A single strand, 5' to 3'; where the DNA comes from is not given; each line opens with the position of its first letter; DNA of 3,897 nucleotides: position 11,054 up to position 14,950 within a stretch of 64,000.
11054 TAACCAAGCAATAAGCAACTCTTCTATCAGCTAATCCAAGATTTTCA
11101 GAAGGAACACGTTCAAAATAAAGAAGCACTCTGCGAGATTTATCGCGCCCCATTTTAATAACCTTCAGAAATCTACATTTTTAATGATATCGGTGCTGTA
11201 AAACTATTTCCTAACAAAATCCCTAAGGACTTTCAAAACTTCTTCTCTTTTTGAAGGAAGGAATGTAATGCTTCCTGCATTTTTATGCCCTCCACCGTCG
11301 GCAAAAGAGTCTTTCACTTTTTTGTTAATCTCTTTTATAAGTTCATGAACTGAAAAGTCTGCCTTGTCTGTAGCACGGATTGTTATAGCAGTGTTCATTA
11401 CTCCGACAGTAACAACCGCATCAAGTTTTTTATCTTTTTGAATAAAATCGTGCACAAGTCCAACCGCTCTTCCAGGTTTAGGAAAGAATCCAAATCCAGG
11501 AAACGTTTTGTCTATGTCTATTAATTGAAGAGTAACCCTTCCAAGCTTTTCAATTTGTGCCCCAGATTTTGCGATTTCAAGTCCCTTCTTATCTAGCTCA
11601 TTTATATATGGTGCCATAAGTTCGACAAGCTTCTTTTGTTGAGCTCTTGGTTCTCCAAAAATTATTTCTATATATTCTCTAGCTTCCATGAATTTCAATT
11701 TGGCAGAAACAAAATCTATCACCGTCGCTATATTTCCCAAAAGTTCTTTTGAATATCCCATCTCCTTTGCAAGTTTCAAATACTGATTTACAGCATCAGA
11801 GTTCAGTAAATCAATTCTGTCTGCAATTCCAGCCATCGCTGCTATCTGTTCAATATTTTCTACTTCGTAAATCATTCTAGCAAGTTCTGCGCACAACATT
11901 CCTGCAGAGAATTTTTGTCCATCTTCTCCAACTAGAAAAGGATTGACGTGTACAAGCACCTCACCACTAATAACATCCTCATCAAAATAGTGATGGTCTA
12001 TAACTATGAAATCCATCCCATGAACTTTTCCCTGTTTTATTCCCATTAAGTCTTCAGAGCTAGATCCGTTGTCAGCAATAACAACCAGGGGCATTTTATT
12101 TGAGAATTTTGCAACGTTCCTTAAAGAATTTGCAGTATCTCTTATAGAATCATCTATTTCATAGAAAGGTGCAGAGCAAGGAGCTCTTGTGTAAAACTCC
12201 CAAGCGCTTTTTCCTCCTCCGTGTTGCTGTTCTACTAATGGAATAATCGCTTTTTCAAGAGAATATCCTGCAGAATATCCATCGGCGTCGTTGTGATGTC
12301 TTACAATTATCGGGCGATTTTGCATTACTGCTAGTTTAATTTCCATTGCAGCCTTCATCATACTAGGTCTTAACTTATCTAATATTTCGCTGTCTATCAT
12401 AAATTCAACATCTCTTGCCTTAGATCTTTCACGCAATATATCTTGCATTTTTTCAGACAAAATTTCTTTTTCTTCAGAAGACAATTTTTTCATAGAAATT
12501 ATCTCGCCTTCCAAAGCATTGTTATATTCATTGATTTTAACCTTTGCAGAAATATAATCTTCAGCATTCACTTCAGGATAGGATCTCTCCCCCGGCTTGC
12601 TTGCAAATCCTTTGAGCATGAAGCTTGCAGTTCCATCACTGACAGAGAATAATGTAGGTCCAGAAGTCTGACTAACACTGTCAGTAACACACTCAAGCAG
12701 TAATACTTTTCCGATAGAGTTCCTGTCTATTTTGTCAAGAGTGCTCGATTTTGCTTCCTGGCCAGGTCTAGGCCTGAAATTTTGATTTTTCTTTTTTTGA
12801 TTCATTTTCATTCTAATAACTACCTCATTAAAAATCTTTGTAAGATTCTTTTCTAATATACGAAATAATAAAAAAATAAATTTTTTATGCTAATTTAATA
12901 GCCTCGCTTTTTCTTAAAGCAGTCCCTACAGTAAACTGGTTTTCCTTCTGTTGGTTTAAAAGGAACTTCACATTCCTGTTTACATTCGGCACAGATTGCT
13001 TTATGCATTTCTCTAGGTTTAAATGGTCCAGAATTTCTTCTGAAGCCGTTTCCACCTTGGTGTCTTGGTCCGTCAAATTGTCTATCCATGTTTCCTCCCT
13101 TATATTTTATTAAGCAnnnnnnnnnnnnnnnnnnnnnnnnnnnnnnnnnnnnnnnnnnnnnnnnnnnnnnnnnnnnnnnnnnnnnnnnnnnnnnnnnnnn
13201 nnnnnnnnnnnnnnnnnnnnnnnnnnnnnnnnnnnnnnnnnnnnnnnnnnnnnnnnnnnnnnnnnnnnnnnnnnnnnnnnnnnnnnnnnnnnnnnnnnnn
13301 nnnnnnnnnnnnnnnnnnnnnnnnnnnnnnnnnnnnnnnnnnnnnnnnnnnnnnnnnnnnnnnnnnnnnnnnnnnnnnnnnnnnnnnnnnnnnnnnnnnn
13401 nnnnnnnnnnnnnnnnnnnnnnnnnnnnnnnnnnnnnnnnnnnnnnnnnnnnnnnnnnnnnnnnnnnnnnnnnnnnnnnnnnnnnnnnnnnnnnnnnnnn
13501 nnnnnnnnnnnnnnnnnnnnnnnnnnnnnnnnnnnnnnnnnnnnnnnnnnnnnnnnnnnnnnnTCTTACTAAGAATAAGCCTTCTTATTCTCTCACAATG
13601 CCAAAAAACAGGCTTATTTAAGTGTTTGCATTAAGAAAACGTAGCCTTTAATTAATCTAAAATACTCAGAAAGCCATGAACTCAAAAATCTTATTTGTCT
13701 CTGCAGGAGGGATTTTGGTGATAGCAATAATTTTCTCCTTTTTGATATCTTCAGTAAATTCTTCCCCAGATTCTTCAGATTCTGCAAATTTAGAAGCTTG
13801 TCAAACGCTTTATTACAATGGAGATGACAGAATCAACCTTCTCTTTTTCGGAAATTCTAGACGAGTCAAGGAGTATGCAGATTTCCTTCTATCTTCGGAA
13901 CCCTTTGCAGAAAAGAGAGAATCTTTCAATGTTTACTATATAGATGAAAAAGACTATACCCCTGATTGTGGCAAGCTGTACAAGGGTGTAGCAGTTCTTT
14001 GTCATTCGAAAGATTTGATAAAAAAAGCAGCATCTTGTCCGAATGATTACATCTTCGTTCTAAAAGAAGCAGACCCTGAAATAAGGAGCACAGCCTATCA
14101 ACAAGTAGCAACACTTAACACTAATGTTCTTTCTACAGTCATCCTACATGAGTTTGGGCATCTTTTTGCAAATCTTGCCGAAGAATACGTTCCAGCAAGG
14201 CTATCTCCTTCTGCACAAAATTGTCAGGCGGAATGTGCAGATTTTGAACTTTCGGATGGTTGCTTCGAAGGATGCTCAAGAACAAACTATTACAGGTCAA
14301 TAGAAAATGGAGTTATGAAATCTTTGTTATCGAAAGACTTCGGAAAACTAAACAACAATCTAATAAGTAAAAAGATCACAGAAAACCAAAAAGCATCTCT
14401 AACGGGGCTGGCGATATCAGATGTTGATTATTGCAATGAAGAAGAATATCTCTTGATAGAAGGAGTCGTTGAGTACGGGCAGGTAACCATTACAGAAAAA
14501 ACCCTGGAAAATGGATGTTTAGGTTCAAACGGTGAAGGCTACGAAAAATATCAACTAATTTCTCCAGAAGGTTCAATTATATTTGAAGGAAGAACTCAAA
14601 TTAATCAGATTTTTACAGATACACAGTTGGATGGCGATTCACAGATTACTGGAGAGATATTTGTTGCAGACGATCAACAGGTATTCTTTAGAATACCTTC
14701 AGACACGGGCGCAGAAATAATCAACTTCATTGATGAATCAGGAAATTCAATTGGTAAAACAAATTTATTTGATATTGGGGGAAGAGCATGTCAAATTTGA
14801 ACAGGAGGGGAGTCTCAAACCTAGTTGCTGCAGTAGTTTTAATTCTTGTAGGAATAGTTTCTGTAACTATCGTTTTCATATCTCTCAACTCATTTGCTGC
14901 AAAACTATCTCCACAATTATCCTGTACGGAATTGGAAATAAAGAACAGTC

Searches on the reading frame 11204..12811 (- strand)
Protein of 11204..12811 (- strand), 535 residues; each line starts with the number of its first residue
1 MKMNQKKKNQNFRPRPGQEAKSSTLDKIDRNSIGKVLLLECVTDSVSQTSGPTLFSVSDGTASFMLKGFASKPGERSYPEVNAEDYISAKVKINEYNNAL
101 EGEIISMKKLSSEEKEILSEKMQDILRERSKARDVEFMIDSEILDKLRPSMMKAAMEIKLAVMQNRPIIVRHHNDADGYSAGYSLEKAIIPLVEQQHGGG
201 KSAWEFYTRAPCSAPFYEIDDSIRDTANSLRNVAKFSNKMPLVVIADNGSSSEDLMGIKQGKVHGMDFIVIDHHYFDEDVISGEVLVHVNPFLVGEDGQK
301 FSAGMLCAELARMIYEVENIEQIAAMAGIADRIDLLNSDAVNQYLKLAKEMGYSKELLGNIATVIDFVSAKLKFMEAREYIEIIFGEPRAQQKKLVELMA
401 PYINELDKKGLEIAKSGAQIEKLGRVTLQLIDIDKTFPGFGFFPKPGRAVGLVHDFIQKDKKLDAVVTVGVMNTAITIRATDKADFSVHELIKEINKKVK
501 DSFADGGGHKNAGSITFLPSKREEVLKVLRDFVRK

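Call 44: search_protein_families(library=pfam, proteins=[window:11204-12811:-], max_evalue=0.00001)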
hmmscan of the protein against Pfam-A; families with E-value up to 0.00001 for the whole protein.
window:11204-12811:- (535 aa): 2 families
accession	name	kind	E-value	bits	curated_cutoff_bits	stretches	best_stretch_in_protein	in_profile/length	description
PF01368.27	DHH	-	1.6e-06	28.8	28.1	1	168-316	2-107/125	DHH family, N-terminal domain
PF02272.25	DHHA1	-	1.9e-06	28.7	25.9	0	457-534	25-101/102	DHHA1 domain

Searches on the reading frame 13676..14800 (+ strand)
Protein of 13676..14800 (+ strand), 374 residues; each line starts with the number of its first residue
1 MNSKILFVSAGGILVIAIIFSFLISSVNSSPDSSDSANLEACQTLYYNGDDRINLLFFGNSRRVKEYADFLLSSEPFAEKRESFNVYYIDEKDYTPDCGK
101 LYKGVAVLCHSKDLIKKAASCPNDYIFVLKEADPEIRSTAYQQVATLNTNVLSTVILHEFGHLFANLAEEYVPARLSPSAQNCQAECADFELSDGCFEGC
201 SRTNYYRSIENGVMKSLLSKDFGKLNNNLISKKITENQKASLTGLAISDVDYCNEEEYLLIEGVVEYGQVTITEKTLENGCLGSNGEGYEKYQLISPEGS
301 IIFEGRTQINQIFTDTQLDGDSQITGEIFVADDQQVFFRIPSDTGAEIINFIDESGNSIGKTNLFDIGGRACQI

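Call 44: search_protein_families(library=pfam, proteins=[window:13676-14800:+], max_evalue=0.00001)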
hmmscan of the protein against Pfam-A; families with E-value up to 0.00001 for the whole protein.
window:13676-14800:+ (374 aa): 1 family
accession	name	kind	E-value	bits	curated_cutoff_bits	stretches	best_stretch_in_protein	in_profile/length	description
PF09471.16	Peptidase_M64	-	9e-07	28.8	26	0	118-175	106-165/302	IgA Peptidase M64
